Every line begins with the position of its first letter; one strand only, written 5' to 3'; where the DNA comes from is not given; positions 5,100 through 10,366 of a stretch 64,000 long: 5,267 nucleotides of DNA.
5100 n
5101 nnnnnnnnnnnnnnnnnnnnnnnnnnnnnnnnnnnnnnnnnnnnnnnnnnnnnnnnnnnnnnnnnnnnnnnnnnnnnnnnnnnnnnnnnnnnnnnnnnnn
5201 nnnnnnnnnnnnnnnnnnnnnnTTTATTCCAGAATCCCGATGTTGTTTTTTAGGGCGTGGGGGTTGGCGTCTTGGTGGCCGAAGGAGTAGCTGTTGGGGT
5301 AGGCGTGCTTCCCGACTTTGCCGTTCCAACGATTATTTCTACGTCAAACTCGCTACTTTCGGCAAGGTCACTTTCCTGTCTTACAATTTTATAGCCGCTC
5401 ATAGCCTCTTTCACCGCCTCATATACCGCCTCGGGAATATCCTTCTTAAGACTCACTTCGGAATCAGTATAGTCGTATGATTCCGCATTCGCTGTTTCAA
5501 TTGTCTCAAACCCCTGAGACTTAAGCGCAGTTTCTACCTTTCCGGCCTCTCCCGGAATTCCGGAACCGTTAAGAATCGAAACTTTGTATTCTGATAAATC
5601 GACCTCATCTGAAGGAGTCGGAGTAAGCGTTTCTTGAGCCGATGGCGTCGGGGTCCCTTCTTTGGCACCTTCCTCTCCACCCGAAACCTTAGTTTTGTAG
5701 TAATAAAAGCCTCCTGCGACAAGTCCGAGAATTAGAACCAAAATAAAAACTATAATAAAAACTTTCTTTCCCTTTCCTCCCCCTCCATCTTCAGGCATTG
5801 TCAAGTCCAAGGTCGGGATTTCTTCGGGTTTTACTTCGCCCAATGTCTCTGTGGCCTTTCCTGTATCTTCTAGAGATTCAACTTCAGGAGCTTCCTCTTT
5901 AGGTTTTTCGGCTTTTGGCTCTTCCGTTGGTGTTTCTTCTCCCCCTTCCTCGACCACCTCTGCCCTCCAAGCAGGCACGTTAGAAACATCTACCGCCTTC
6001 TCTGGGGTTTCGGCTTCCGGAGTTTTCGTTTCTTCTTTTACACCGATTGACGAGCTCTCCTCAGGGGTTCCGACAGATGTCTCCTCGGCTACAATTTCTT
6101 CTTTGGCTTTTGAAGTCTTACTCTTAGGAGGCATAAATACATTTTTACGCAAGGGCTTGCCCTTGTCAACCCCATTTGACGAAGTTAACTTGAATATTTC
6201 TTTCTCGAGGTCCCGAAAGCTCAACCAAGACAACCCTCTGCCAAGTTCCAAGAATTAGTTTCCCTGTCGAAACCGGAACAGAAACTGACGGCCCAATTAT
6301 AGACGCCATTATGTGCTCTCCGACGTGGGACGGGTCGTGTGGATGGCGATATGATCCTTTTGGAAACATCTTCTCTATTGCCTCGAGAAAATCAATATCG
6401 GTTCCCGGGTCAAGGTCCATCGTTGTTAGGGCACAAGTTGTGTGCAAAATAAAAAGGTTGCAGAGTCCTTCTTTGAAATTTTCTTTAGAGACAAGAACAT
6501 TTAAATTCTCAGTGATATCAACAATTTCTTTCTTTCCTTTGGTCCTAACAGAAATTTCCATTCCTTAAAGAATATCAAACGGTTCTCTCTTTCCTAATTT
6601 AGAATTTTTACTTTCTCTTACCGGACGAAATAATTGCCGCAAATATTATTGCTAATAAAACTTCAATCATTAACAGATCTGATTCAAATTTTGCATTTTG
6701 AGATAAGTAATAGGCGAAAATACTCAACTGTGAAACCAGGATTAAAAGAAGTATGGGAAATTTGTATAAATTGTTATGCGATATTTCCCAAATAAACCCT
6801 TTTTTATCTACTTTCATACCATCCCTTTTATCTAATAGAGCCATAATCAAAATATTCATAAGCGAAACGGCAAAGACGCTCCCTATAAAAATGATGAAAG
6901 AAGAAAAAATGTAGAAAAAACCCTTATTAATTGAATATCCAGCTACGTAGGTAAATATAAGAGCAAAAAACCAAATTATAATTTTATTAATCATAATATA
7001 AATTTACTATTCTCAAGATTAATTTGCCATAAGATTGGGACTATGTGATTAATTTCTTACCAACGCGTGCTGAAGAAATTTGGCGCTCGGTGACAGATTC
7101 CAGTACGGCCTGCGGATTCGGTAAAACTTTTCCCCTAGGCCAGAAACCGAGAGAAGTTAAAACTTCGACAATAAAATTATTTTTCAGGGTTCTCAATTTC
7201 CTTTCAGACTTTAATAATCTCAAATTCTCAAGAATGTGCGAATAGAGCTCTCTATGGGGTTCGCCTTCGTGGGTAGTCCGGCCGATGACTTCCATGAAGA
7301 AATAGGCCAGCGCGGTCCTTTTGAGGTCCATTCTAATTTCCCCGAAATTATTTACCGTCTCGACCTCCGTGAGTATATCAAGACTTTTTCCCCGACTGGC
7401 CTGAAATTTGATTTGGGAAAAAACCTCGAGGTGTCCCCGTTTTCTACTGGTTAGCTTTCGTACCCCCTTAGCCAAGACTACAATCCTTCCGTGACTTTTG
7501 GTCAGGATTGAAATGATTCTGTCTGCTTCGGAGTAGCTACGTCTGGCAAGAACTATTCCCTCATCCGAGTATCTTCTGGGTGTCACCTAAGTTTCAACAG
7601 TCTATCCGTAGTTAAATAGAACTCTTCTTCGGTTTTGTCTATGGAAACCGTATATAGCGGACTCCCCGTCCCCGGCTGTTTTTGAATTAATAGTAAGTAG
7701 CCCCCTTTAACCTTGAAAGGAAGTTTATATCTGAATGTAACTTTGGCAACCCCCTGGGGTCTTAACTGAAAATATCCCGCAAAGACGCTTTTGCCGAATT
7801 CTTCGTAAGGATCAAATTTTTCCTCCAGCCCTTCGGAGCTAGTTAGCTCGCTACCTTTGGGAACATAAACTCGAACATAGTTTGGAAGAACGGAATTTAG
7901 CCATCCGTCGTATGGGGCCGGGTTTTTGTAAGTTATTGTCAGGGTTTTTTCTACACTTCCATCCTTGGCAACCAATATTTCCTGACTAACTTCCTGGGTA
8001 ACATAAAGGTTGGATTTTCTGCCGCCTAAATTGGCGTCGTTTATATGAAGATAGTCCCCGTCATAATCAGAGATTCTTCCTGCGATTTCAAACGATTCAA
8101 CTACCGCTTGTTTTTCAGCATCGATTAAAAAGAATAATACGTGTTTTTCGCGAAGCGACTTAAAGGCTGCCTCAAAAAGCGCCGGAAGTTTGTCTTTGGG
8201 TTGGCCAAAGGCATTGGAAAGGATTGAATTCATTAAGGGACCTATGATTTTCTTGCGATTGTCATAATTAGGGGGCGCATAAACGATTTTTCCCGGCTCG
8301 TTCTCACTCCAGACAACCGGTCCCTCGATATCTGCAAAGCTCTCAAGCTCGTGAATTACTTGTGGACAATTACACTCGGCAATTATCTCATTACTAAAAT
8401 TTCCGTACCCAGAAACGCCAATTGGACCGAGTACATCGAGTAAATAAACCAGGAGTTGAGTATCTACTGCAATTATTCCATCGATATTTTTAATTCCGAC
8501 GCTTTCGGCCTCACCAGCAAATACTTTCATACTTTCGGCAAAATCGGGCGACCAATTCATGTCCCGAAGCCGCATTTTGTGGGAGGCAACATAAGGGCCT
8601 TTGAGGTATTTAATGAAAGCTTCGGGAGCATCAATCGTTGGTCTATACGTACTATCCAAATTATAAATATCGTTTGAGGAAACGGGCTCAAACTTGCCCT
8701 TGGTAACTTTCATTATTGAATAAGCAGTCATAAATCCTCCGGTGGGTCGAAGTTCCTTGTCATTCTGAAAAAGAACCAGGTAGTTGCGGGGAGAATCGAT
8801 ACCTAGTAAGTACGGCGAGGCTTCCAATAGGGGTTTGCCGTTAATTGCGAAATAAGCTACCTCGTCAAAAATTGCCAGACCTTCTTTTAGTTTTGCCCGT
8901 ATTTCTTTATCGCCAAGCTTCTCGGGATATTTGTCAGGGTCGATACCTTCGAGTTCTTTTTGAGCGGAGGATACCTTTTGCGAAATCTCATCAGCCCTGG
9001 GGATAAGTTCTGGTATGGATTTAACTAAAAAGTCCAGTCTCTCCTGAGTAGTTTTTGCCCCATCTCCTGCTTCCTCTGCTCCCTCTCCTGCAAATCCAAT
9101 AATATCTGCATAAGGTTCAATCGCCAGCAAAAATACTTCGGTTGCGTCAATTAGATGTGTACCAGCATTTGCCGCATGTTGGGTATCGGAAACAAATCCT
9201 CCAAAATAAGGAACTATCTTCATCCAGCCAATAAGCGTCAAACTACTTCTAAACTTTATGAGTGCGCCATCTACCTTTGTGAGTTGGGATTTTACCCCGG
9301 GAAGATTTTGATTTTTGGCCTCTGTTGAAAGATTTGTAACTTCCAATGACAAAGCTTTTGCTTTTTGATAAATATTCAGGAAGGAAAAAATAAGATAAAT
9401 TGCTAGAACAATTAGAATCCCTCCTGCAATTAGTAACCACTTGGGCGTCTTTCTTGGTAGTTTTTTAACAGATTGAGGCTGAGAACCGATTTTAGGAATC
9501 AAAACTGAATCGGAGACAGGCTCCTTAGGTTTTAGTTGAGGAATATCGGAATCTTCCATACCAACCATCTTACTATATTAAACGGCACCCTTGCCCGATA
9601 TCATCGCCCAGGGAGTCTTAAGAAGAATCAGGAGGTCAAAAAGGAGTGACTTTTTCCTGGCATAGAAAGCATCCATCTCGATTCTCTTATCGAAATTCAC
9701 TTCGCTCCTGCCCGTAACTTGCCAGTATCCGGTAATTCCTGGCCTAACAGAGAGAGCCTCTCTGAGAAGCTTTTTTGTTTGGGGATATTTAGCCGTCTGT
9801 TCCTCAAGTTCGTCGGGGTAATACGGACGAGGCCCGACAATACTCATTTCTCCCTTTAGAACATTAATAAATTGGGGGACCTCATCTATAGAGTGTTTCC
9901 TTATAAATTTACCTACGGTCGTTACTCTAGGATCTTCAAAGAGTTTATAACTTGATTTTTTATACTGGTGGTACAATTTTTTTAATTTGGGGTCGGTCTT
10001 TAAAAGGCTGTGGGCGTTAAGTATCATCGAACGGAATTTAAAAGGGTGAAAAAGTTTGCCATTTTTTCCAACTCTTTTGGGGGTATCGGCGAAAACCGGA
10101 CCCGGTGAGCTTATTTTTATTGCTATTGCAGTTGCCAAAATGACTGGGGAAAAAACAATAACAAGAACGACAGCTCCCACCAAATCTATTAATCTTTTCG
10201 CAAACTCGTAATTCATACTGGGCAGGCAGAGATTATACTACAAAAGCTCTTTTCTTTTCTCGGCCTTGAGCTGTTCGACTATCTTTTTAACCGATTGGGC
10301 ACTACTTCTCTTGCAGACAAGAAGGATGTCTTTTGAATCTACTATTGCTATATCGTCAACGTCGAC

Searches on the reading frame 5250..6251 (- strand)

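Call 13: search_protein_families(library=pfam, proteins=[window:5250-6251:-], max_evalue=0.001)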
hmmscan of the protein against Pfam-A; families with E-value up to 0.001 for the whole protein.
window:5250-6251:- (333 aa): 1 family
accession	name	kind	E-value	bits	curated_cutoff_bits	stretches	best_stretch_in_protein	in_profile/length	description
PF13399.11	LytR_C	-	3.8e-11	44.2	22.2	1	222-310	2-84/86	LytR cell envelope-related transcriptional attenuator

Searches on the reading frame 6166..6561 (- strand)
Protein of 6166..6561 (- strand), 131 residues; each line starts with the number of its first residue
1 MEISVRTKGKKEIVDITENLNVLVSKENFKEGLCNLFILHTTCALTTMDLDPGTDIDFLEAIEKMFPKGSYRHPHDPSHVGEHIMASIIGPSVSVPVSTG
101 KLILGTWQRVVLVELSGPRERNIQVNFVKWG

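Call 96: search_protein_families(library=pfam, proteins=[window:6166-6561:-], max_evalue=0.01)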
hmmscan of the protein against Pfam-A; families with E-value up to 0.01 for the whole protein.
window:6166-6561:- (131 aa): 1 family
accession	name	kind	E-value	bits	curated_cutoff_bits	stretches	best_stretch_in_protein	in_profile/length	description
PF01894.22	UPF0047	-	9.6e-32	110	27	1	15-126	1-116/117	Uncharacterised protein family UPF0047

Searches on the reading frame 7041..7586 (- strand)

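Call 96: search_protein_families(library=pfam, proteins=[window:7041-7586:-], max_evalue=0.01)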
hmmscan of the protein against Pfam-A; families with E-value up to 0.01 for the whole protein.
window:7041-7586:- (181 aa): 3 families
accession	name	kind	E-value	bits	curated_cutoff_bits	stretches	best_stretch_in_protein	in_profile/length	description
PF11967.14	RecO_N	-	1e-21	77.2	27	1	5-81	3-80/80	Recombination protein O N terminal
PF02565.21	RecO_C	-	5.1e-08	33.3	22.1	1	86-151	2-67/157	Recombination protein O C terminal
PF13419.12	HAD_2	-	0.0044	17.6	23.8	1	26-128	50-154/178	Haloacid dehalogenase-like hydrolase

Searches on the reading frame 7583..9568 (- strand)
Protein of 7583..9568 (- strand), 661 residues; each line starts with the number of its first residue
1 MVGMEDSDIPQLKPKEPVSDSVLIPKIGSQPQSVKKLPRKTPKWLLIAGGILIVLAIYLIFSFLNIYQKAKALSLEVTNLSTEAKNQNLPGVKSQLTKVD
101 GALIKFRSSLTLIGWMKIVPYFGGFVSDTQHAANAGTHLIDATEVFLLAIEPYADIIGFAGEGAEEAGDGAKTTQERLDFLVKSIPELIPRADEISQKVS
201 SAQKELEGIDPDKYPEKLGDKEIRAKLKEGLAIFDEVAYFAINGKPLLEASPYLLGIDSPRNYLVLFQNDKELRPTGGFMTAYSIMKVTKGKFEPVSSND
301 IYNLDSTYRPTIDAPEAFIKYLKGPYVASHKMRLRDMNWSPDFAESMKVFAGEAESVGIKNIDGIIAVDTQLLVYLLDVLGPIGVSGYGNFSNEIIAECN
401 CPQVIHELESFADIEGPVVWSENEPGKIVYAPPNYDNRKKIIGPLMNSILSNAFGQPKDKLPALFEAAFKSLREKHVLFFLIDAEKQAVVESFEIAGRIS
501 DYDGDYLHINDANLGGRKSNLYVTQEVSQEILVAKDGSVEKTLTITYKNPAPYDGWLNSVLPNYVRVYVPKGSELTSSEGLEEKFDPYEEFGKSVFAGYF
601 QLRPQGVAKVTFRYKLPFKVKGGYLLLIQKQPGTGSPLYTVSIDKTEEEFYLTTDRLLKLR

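Call 13: search_protein_families(library=pfam, proteins=[window:7583-9568:-], max_evalue=0.001)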
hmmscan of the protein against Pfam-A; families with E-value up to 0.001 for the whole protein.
window:7583-9568:- (661 aa): 1 family
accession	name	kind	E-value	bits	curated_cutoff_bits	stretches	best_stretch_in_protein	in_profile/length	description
PF13196.11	DUF4012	-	7.1e-23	82.1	28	1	258-387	1-126/144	Protein of unknown function (DUF4012)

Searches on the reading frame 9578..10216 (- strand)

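Call 13: search_protein_families(library=pfam, proteins=[window:9578-10216:-], max_evalue=0.001)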
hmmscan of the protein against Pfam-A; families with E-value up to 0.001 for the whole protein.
window:9578-10216:- (212 aa): 1 family
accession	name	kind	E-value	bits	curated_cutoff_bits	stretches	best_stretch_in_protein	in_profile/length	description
PF02397.22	Bac_transf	-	1.5e-59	201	27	1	7-206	1-178/179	Bacterial sugar transferase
